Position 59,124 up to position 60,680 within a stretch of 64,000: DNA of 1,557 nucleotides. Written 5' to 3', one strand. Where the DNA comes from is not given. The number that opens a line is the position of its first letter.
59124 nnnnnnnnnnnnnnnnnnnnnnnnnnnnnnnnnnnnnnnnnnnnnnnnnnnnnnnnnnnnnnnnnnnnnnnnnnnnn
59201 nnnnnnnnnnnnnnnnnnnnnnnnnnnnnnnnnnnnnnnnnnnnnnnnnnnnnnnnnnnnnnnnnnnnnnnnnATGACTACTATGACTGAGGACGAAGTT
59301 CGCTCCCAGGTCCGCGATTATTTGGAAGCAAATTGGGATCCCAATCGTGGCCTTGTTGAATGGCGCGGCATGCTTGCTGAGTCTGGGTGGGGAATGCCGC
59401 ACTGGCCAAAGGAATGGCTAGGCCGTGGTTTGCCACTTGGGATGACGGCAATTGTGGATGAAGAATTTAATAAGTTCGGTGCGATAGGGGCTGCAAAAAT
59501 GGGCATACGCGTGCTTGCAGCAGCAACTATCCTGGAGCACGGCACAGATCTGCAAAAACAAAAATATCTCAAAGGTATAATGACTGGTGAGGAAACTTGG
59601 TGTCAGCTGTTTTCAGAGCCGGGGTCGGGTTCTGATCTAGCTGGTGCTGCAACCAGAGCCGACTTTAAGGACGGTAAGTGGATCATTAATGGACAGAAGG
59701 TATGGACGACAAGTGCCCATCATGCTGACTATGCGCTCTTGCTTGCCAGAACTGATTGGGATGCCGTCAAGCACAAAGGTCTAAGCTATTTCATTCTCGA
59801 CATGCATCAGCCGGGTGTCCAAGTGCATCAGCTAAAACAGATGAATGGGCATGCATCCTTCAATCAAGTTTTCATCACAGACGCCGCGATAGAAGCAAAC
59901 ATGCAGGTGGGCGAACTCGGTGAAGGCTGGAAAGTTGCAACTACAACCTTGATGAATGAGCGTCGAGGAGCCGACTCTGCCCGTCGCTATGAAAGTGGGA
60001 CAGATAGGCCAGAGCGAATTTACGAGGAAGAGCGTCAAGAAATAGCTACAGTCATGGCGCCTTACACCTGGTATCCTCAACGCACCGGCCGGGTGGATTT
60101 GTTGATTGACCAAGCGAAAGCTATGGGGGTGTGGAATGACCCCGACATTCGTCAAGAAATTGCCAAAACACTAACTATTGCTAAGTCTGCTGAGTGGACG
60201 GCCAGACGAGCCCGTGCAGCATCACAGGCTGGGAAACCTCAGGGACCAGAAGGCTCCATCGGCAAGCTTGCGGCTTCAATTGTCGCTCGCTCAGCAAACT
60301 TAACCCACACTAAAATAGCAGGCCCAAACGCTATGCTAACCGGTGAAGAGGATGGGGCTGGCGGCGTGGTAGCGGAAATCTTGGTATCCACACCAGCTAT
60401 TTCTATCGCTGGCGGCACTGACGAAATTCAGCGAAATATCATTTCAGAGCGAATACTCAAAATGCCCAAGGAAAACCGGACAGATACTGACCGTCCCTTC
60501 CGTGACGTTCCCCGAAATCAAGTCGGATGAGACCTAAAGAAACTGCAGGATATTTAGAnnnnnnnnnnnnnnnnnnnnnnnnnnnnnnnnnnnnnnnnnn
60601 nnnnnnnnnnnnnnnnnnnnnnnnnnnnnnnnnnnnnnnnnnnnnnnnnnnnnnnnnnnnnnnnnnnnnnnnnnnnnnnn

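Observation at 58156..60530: Two translationally coupled acyl-CoA dehydrogenase genes, both lacking the canonical YEG catalytic glutamate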

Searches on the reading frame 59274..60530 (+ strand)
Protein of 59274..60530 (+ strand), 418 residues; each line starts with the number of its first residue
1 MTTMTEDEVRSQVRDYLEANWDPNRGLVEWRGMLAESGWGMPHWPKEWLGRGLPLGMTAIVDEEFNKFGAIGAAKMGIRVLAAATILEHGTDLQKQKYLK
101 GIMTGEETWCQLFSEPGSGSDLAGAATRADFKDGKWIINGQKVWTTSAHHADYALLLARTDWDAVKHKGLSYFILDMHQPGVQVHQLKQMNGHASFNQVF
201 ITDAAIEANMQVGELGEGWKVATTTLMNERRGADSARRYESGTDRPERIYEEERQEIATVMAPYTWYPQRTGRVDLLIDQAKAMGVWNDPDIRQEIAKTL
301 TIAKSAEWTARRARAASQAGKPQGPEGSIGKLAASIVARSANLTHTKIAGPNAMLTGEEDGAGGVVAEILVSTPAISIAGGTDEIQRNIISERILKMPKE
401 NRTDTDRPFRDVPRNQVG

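Call 3: search_protein_families(library=pfam, proteins=[window:59274-60530:+])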
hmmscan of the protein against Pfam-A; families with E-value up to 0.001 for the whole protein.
window:59274-60530:+ (418 aa): 3 families
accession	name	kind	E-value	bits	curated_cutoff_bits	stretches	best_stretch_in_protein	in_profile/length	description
PF02770.24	Acyl-CoA_dh_M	-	3.3e-20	72.5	33.3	1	110-194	1-85/97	Acyl-CoA dehydrogenase, middle domain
PF00441.29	Acyl-CoA_dh_1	-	1.1e-14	55.3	22.4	1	286-395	47-150/150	Acyl-CoA dehydrogenase, C-terminal domain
PF02771.21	Acyl-CoA_dh_N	-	1.1e-12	48.7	22.9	1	5-106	15-113/113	Acyl-CoA dehydrogenase, N-terminal domain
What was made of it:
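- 59274..60530 (+): P2, 418 aa: catalytic alpha (large) subunit. Has all three ACAD Pfam domains (call 3).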

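Call 4: search_protein_families(library=ncbifam, proteins=[window:59274-60530:+])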
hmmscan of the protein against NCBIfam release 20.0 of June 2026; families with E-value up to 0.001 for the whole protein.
window:59274-60530:+ (418 aa): 15 families
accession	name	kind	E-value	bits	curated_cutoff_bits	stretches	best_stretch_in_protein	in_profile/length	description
TIGR03204.1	pimC_large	equivalog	1.4e-54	185.5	623.85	1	6-233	20-247/395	pimeloyl-CoA dehydrogenase large subunit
NF042972.1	AcrlCoAredClosAcrC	equivalog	2.3e-28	98.9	640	1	45-233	56-245/378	acryloyl-CoA reductase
NF008997.0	PRK12341.1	equivalog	1.4e-27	96.8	537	1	28-221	40-233/382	acyl-CoA dehydrogenase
NF053553.1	prodigi_MBC_PigA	equivalog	2.1e-23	83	500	1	82-230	95-245/381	prodigiosin MBC biosynthesis dehydrogenase PigA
NF045552.1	GlutCoADH_Des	equivalog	8.6e-23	81.1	470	1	34-233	46-247/387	glutaryl-CoA dehydrogenase Acd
NF058590.1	AcCoDHFadEBacil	equivalog_domain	7.4e-22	77.6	600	1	43-224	71-251/586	acyl-CoA dehydrogenase FadE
NF043006.1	CyhCrbnylCoADH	equivalog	1.3e-20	73.8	650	1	45-225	55-236/380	cyclohexane-1-carbonyl-CoA dehydrogenase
NF045652.1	ProlPCPDhRedW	equivalog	1.6e-20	73.3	650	1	79-230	87-240/376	L-prolyl-[peptidyl-carrier protein] dehydrogenase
NF042439.1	SulpropCoADesulf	equivalog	2.3e-20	72.7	600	1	43-228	42-229/379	3-sulfinopropanoyl-CoA desulfinase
NF002885.1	PRK03354.1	equivalog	1.8e-18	66.8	540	1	33-230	45-239/378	crotonobetainyl-CoA dehydrogenase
NF052270.1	Staph_DH_FadE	equivalog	1.5e-15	56.9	600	1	81-189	112-217/400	acyl-CoA dehydrogenase FadE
TIGR03207.1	cyc_hxne_CoA_dh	equivalog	3.7e-13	49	575.35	1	36-219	43-227/372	cyclohexanecarboxyl-CoA dehydrogenase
TIGR03203.1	pimD_small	equivalog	1.1e-09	37.9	652.7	1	77-224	88-234/378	pimeloyl-CoA dehydrogenase small subunit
NF049984.1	Rv1679_FadE16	equivalog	5.1e-08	32.5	600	1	78-227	76-224/371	Rv1679 family acyl-CoA dehydrogenase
TIGR04022.1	sulfur_SfnB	equivalog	0.00056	18.9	430.9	1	84-185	92-186/391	SfnB family sulfur acquisition oxidoreductase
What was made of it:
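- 59274..60530 (+): Best NCBIfam hit is pimC_large, 185 bits against a cut-off of 624 (call 4).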

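Call 6: search_solved_structures(query=window:59274-60530:+, max_evalue=0.00001, show_alignments=3)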
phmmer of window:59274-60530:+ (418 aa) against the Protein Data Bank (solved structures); distinct sequences matched with E-value up to 0.00001: 87 (the best 60 are shown).
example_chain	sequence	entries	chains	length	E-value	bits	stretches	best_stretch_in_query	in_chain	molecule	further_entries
6wy9_A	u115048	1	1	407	4.3e-32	114.8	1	32-233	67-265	Acyl-CoA dehydrogenase domain protein Tcur3483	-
6wy8_B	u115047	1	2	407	1.4e-31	113.1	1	32-233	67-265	Acyl-CoA dehydrogenase domain protein Tcur3483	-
4x28_A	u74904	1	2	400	7.6e-28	100.8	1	32-402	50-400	Acyl-CoA dehydrogenase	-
3nf4_A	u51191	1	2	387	6.8e-25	91.1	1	40-233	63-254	acyl-CoA dehydrogenase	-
2pg0_A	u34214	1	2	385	1.8e-23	86.4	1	21-231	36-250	Acyl-CoA dehydrogenase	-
7y0a_A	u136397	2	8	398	2.5e-23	86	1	44-233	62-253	Short-chain specific acyl-CoA dehydrogenase, mitochondrial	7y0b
8sgs_A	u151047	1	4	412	2.8e-23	85.8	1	44-235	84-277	Short-chain specific acyl-CoA dehydrogenase, mitochondrial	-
2vig_A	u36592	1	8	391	1.2e-22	83.7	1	44-234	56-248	SHORT-CHAIN SPECIFIC ACYL-COA DEHYDROGENASE,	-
4l1f_A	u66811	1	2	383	1.2e-22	83.7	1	34-256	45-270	Acyl-CoA dehydrogenase domain protein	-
5ol2_C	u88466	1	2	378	2.1e-22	82.9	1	33-234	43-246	Acyl-CoA dehydrogenase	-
1jqi_A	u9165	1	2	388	2.2e-22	82.8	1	42-234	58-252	short chain acyl-CoA dehydrogenase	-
1egc_A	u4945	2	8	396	5.9e-22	81.4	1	39-230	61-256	MEDIUM CHAIN ACYL-COA DEHYDROGENASE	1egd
8hk0_A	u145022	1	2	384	7e-22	81.2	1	8-239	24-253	Acyl-CoA dehydrogenase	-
8i4p_A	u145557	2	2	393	1e-21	80.7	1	32-237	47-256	Acyl-CoA dehydrogenase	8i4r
7w0j_A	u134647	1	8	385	1.3e-21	80.3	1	32-237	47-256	Acyl-CoA dehydrogenase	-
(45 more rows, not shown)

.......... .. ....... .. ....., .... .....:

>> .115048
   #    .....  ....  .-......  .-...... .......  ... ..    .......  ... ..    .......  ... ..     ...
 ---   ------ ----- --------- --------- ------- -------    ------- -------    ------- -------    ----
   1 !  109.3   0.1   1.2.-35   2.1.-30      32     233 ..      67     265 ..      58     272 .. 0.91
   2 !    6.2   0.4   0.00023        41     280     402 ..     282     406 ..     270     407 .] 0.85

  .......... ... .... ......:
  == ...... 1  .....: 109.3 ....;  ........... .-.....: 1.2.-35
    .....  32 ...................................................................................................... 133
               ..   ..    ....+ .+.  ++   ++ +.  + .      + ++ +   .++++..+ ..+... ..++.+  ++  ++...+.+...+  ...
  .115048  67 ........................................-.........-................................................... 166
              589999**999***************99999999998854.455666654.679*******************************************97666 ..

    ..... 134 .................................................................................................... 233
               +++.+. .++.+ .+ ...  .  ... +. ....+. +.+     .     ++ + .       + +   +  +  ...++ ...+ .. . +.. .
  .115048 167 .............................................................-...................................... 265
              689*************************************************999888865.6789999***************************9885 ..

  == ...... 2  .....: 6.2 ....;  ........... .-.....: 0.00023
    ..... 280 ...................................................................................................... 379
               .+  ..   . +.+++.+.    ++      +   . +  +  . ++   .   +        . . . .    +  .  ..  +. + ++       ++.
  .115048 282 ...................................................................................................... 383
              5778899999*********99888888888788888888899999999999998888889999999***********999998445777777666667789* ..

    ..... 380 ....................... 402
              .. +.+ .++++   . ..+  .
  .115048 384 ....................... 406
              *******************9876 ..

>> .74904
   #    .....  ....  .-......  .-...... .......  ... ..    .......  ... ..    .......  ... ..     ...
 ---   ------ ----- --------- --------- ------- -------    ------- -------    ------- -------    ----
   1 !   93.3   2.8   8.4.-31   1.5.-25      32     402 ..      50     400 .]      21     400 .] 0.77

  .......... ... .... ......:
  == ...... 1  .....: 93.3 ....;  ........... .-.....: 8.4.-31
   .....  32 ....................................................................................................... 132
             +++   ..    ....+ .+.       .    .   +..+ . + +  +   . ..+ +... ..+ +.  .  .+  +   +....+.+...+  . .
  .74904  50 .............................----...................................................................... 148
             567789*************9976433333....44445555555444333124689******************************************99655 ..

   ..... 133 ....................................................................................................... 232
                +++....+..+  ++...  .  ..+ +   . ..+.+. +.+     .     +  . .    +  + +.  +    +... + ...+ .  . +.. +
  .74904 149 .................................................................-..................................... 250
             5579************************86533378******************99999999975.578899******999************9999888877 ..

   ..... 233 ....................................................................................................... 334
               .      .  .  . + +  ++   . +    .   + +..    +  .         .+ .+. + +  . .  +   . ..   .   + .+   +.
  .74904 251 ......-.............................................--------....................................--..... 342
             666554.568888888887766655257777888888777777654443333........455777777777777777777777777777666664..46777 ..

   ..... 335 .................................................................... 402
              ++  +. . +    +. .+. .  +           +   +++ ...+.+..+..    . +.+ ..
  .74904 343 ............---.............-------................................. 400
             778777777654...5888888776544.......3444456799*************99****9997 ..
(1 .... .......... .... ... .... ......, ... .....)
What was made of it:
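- Checked: P2 Gly380 also aligns with the middle Gly of FGGG in ChsE4 and Tcur3483 (call 6).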

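Call 7: find_homologous_proteins(query=window:59274-60530:+, max_evalue=1e-10)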
Query window:59274-60530:+ (418 aa): 8000 proteins with E <= 1e-10 among 8000 candidates; the best 120 are listed.
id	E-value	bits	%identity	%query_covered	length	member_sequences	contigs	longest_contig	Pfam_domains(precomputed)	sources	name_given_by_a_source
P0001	1.7e-268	908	94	100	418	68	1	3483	PF02770.25,PF00441.30,PF02771.22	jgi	jgi:alkylation response protein AidB-like acyl-CoA dehydrogenase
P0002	5.4e-243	824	86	100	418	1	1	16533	PF02770.25,PF00441.30,PF02771.22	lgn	-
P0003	8.0e-240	814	85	100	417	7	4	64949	PF02770.25,PF00441.30,PF02771.22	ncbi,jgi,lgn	jgi:alkylation response protein AidB-like acyl-CoA dehydrogenase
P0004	7.4e-237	804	82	100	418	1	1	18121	PF02770.25,PF00441.30,PF02771.22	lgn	-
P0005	1.5e-236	803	85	99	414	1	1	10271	PF02770.25,PF00441.30,PF02771.22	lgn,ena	-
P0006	5.4e-236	801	85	99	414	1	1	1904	PF02770.25,PF00441.30,PF02771.22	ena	-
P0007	7.7e-236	801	84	100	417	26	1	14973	PF02770.25,PF00441.30,PF02771.22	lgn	-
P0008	1.2e-234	797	83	100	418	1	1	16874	PF02770.25,PF00441.30,PF02771.22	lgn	-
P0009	8.1e-232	788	82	100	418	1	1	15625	PF02770.25,PF00441.30,PF02771.22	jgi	-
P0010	1.4e-231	787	81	100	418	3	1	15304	PF02770.25,PF00441.30,PF02771.22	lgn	-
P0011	4.5e-230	782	80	100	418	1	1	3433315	PF02770.25,PF00441.30,PF02771.22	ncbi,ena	-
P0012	1.2e-229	780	79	100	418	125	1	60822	PF02770.25,PF00441.30,PF02771.22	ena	-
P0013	8.1e-229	778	81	99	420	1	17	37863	PF02770.25,PF00441.30,PF02771.22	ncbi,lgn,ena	-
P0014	1.6e-228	777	80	100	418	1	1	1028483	PF02770.25,PF00441.30,PF02771.22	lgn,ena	-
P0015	2.4e-228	776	80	100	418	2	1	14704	PF02770.25,PF00441.30,PF02771.22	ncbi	-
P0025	1.2e-216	738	76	99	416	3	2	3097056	PF02770.25,PF00441.30,PF02771.22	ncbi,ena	-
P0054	2.5e-198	677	69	99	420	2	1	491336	PF02770.25,PF00441.30,PF02771.22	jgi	jgi:alkylation response protein AidB-like acyl-CoA dehydrogenase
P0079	6.2e-197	673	71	100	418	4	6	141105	PF02770.25,PF00441.30,PF02771.22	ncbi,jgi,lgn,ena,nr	ncbi:MAG: acyl-CoA dehydrogenase family protein [Alphaproteobacteria bacterium]|nr:acyl-CoA dehydrog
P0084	1.1e-196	672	70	100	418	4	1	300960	PF02770.25,PF00441.30,PF02771.22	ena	-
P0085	1.1e-196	672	69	100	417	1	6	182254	PF02770.25,PF00441.30,PF02771.22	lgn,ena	-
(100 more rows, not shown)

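Call 10: find_related_loci(query=A1, collection=genome_contigs, flank=8000)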
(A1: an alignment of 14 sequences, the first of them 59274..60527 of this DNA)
Query A1 (418 aa) in genome_contigs; peptide patterns used: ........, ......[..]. (x = any residue, [..] = any of these).
600 stretches matched a pattern (row limit reached: there are more); 599 encode a relative of the query (tblastn E <= 1e-3); the best 80 are kept; 80 distinct loci.
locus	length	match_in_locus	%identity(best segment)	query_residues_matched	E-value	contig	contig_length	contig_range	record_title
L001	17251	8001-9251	83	1-417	0e+0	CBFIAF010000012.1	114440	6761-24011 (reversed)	MAG: Alphaproteobacteria bacterium isolate Co_bin_507_permissive genome assembly, contig: Co_bin_507_permissive_c12, who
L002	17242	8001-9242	67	2-415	0e+0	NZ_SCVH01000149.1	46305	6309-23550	MAG: Reyranella sp. isolate GW715_bin.46 GW715_bin.46-116710, whole genome shotgun sequence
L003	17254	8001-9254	68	1-418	0e+0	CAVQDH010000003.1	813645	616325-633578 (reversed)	MAG: uncultured Alphaproteobacteria bacterium isolate MFD02416.bin.1.390 genome assembly, contig: contig_21561, whole ge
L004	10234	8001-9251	67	1-417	0e+0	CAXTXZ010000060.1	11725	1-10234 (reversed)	MAG TPA_asm: uncultured Rhodopila sp. isolate public_SRR14722086_metawrap_bin.1 genome assembly, contig: public_SRR14722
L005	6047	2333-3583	65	1-417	0e+0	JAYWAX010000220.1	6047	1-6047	MAG: Acetobacteraceae bacterium isolate GL93_DN_metabinner_11_sub GL93_DN_metabinner_11_sub_219, whole genome shotgun se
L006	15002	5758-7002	67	1-415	0e+0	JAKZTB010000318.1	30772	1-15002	MAG: Alphaproteobacteria bacterium isolate Langseth_MAG_00048 Langseth_MAG_00048_000000000318, whole genome shotgun sequ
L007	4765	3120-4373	64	1-418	0e+0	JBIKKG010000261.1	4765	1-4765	MAG: Burkholderiaceae bacterium isolate ME2014-07-24_3300043772_group5_bin153 Rohwer_bin2307_scaffold_39236_c1, whole ge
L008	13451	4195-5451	63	1-417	4e-178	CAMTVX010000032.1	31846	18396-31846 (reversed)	MAG: uncultured Alphaproteobacteria bacterium isolate G04_MAG_00026 genome assembly, contig: G04_MAG_00026_000000000087,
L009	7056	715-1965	64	1-417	2e-178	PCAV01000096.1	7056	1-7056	MAG: Rhodospirillaceae bacterium isolate NP1282 61961, whole genome shotgun sequence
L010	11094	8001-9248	61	2-417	4e-174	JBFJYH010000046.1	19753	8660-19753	MAG: Porticoccaceae bacterium isolate Mix_sand19.2022.05.G.82 k141_4679903_length_19753_cov_25.4996, whole genome shotgu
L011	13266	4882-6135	63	1-418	8e-173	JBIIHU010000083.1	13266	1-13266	MAG: Burkholderiaceae bacterium isolate ME2001-08-13pf_3300042453_group1_bin162 Rohwer_bin2084_scaffold_4210_c1, whole g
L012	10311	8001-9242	60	1-415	3e-171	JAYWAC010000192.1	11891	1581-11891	MAG: Pseudomonadota bacterium isolate GL92_UP_concoct_102 GL92_UP_concoct_102_191, whole genome shotgun sequence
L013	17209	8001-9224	64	1-409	2e-165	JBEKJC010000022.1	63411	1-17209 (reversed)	MAG: Candidatus Binataceae bacterium isolate SPRUCE 314 SPRUCE_314_22, whole genome shotgun sequence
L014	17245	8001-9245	59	1-415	6e-162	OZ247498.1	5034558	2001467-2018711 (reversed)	MAG: Candidatus Azotimanducaceae bacterium isolate 674b2cbc-29e7-4c02-ae69-04033bd78ada genome assembly, chromosome: 1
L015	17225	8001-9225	65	1-409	4e-153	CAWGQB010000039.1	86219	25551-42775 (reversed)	MAG: uncultured proteobacterium isolate MFD04463.bin.2.159 genome assembly, contig: contig_95962, whole genome shotgun s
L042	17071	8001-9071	39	30-413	3e-80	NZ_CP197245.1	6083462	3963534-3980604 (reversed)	Tardiphaga sp. 768_D3_N2_1 chromosome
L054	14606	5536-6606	38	30-413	6e-79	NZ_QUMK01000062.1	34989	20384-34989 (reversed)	Rhodopseudomonas sp. BR0M22 NODE_62_length_34989_cov_3.97711_ID_3471, whole genome shotgun sequence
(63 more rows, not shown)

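Call 24: find_encoding_contigs(protein=window:59274-60530:+, flank=10000, max_places=4)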
Protein window:59274-60530:+ (418 aa): 2 contigs read that carry it; 2 places shown.
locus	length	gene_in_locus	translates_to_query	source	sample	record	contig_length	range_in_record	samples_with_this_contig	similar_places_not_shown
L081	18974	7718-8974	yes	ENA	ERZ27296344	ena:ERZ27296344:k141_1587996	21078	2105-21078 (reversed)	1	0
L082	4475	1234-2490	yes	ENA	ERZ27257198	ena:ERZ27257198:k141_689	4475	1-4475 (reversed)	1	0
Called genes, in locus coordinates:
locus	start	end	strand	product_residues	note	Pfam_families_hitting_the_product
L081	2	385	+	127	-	?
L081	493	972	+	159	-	PF02556:SecB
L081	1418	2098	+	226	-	PF11010:DUF2848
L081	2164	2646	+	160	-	PF13441:Gly-zipper_YMGG (weak), PF16998:17kDa_Anti_2 (weak)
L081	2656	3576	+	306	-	PF00226:DnaJ, PF01556:DnaJ_C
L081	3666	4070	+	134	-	PF02627:CMD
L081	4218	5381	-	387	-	PF02771:Acyl-CoA_dh_N, PF02770:Acyl-CoA_dh_M, PF00441:Acyl-CoA_dh_1, PF08028:Acyl-CoA_dh_2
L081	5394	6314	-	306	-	PF00106:adh_short, PF08659:KR, PF13561:adh_short_C2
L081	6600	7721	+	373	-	PF02771:Acyl-CoA_dh_N, PF02770:Acyl-CoA_dh_M, PF00441:Acyl-CoA_dh_1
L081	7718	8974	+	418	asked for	PF02771:Acyl-CoA_dh_N, PF02770:Acyl-CoA_dh_M, PF00441:Acyl-CoA_dh_1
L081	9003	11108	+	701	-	PF00378:ECH_1, PF16113:ECH_2, PF02737:3HCDH_N, PF00725:3HCDH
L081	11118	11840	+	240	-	PF00106:adh_short, PF01370:Epimerase, PF08659:KR (weak), PF13561:adh_short_C2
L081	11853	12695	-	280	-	PF13098:Thioredoxin_2 (weak), PF13462:Thioredoxin_4, PF01323:DSBA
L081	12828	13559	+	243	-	PF00106:adh_short, PF08659:KR, PF13561:adh_short_C2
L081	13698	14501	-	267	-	PF08543:Phos_pyr_kin, PF00294:PfkB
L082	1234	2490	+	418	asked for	PF02771:Acyl-CoA_dh_N, PF02770:Acyl-CoA_dh_M, PF00441:Acyl-CoA_dh_1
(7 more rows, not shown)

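Call 26: find_encoding_contigs(protein=P0003, flank=8000, max_places=2)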
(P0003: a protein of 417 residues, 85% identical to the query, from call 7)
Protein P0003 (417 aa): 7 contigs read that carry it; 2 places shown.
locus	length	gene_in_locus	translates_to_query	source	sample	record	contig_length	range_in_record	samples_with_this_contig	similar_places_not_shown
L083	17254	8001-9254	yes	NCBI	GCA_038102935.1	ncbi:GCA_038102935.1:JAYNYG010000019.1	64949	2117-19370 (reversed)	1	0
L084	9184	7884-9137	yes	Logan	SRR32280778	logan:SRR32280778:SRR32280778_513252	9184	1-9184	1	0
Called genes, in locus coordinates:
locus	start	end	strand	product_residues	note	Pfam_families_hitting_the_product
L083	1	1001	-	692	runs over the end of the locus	PF17191:RecG_wedge (weak), PF01336:tRNA_anti-codon, PF00270:DEAD, PF04851:ResIII, PF00271:Helicase_C, PF19833:RecG_dom3_C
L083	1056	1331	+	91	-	PF03937:Sdh5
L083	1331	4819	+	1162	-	PF17757:UvrB_inter, PF02559:CarD_TRCF_RID, PF00270:DEAD, PF04851:ResIII, PF00271:Helicase_C, PF03461:TRCF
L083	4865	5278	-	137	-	-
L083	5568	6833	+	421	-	PF02550:AcetylCoA_hydro, PF13336:AcetylCoA_hyd_C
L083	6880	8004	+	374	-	PF02771:Acyl-CoA_dh_N, PF02770:Acyl-CoA_dh_M (weak), PF00441:Acyl-CoA_dh_1, PF08028:Acyl-CoA_dh_2 (weak)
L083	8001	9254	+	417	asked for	PF02771:Acyl-CoA_dh_N, PF02770:Acyl-CoA_dh_M, PF00441:Acyl-CoA_dh_1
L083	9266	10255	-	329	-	PF00296:Bac_luciferase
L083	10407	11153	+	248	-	PF00106:adh_short, PF08659:KR (weak), PF23441:SDR, PF13561:adh_short_C2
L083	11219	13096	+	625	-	PF00890:FAD_binding_2 (faint), PF01134:GIDA (faint), PF00070:Pyr_redox (faint), PF01494:FAD_binding_3 (weak), PF07992:Pyr_redox_2, PF13450:NAD_binding_8 (weak), PF13738:Pyr_redox_3, PF00743:FMO-like, +2 more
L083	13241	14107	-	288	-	PF00501:AMP-binding, PF13193:AMP-binding_C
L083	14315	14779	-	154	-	PF00501:AMP-binding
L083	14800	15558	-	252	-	PF03328:HpcH_HpaI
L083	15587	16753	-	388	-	PF00890:FAD_binding_2 (faint), PF01266:DAO, PF04820:Trp_halogenase (faint)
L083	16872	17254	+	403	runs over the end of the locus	PF00108:Thiolase_N, PF02803:Thiolase_C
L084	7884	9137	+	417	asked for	PF02771:Acyl-CoA_dh_N, PF02770:Acyl-CoA_dh_M, PF00441:Acyl-CoA_dh_1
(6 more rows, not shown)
